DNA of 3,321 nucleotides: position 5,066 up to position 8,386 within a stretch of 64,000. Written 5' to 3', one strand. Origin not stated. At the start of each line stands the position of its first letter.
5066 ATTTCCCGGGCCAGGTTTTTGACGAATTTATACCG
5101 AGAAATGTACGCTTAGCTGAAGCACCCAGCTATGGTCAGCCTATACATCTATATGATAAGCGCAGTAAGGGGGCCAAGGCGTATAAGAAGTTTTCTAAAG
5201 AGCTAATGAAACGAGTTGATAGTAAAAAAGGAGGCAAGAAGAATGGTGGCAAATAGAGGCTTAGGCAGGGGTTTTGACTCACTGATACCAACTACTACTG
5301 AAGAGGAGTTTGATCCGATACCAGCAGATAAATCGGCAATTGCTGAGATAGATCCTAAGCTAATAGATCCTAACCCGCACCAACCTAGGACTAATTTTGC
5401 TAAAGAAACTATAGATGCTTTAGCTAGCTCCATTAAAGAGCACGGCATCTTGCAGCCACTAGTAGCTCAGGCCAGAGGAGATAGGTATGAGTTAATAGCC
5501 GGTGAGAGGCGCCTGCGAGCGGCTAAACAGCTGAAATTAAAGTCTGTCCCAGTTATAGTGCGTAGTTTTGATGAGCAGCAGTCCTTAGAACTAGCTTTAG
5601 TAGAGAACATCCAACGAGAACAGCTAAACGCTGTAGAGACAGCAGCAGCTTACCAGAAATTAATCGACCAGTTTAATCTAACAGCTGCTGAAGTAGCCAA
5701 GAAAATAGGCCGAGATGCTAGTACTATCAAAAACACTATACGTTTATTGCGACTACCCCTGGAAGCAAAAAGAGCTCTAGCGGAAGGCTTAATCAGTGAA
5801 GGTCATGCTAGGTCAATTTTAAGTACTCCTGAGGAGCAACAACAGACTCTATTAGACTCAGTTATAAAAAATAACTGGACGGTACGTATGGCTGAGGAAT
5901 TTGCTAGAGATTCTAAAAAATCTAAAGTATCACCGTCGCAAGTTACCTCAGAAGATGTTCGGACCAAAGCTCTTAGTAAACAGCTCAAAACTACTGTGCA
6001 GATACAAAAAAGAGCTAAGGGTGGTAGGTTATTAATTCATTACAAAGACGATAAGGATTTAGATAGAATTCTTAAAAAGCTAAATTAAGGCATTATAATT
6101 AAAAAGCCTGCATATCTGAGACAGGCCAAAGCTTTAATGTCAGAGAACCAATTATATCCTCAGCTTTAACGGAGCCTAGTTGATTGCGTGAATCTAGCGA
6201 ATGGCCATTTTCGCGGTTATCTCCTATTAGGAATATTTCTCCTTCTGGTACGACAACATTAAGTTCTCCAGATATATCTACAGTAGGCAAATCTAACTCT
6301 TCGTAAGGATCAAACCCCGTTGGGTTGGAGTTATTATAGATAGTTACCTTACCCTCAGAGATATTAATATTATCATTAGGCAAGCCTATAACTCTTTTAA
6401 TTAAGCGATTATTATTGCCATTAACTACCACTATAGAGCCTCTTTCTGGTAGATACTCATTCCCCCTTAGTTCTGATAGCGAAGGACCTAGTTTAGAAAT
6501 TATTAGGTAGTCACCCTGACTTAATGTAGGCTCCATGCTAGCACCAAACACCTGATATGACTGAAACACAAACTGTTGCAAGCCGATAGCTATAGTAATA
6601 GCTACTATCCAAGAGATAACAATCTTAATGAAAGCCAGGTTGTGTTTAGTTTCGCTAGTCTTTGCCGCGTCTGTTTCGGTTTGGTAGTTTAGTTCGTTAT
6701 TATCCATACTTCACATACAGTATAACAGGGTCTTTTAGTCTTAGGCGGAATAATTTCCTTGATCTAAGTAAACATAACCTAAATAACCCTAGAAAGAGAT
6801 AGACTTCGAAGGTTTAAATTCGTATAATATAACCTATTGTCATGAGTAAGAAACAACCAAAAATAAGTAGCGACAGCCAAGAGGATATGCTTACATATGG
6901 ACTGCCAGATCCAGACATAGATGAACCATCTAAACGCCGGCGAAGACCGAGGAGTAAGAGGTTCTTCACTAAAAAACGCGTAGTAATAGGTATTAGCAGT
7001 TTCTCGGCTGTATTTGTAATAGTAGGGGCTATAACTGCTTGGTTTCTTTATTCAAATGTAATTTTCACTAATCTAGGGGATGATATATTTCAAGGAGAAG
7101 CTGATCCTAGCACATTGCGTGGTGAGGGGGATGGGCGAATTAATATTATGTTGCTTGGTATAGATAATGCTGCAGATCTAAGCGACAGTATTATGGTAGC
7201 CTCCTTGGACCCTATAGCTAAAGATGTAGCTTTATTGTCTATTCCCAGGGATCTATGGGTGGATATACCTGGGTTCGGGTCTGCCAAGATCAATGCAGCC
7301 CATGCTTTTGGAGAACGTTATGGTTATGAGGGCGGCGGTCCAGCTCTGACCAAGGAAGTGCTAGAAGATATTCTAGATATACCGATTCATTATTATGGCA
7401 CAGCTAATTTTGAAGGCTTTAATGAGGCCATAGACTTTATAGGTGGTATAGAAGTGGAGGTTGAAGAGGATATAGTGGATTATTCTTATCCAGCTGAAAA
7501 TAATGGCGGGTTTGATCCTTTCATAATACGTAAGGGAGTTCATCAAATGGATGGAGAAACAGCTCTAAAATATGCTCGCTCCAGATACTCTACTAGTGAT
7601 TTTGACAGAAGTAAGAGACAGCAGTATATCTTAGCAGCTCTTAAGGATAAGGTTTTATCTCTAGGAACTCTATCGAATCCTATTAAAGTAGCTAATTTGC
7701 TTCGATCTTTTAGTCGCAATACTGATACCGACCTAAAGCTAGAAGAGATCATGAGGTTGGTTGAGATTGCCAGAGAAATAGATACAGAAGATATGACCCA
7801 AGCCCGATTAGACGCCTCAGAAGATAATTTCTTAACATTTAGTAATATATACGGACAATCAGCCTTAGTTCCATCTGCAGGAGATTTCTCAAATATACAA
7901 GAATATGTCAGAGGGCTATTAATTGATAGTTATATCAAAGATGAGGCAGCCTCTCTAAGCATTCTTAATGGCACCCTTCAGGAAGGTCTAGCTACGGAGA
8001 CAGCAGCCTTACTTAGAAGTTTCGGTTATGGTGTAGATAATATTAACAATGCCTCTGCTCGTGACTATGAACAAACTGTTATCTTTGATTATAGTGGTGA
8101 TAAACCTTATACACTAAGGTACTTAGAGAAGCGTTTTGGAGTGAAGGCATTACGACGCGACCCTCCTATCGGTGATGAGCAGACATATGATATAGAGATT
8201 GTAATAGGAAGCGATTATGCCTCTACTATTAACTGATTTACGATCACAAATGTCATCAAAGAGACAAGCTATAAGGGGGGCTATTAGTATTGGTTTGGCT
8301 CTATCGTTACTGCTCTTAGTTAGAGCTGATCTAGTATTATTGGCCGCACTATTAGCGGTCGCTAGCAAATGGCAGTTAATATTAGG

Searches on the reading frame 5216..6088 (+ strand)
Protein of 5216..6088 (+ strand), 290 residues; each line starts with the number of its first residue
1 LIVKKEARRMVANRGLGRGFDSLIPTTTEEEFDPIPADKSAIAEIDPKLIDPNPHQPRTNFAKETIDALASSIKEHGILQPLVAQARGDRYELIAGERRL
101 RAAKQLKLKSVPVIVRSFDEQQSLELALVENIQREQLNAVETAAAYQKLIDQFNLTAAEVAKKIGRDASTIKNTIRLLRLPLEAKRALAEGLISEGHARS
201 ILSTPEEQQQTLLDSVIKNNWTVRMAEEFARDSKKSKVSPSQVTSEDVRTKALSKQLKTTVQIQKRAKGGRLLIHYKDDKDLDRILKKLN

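Call 65: search_protein_families(library=pfam, proteins=[window:5216-6088:+], max_evalue=0.001)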
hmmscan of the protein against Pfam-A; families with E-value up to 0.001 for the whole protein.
window:5216-6088:+ (290 aa): 3 families
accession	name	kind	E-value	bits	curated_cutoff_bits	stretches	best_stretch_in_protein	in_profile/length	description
PF17762.8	HTH_ParB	-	1.2e-30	106.1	22.6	1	135-234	1-101/102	ParB HTH domain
PF02195.25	ParB_N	-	1.4e-30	105.6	26.3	1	42-133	3-95/95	ParB N-terminal domain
PF23552.2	ParB_C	-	6.6e-09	35.5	23.8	1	252-289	11-49/50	ParB dimerisation domain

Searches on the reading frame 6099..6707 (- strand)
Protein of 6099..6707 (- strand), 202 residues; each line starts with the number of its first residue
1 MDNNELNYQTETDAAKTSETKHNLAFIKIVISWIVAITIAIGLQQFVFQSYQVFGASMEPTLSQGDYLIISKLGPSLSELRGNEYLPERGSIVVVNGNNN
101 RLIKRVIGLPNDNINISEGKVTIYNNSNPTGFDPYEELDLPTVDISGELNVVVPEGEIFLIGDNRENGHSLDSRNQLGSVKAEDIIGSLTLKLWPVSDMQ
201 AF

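Call 65: search_protein_families(library=pfam, proteins=[window:6099-6707:-], max_evalue=0.001)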
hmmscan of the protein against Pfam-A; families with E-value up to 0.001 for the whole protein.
window:6099-6707:- (202 aa): 2 families
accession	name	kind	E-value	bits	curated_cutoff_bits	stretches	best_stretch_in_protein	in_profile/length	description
PF10502.14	Peptidase_S26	-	1.5e-31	110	22.9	1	28-194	3-168/168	Signal peptidase, peptidase S26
PF00717.28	Peptidase_S24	-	0.00023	21.3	23.3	1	52-115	39-90/116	Peptidase S24-like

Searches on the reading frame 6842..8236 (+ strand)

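Call 65: search_protein_families(library=pfam, proteins=[window:6842-8236:+], max_evalue=0.001)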
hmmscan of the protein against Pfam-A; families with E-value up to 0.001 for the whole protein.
window:6842-8236:+ (464 aa): 2 families
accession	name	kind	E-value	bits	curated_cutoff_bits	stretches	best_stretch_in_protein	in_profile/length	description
PF03816.19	LytR_cpsA_psr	-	2.2e-36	125.7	24.6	1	114-271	2-148/150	LytR_cpsA_psr family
PF13399.11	LytR_C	-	5.7e-12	46.8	22.2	1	372-459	4-86/86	LytR cell envelope-related transcriptional attenuator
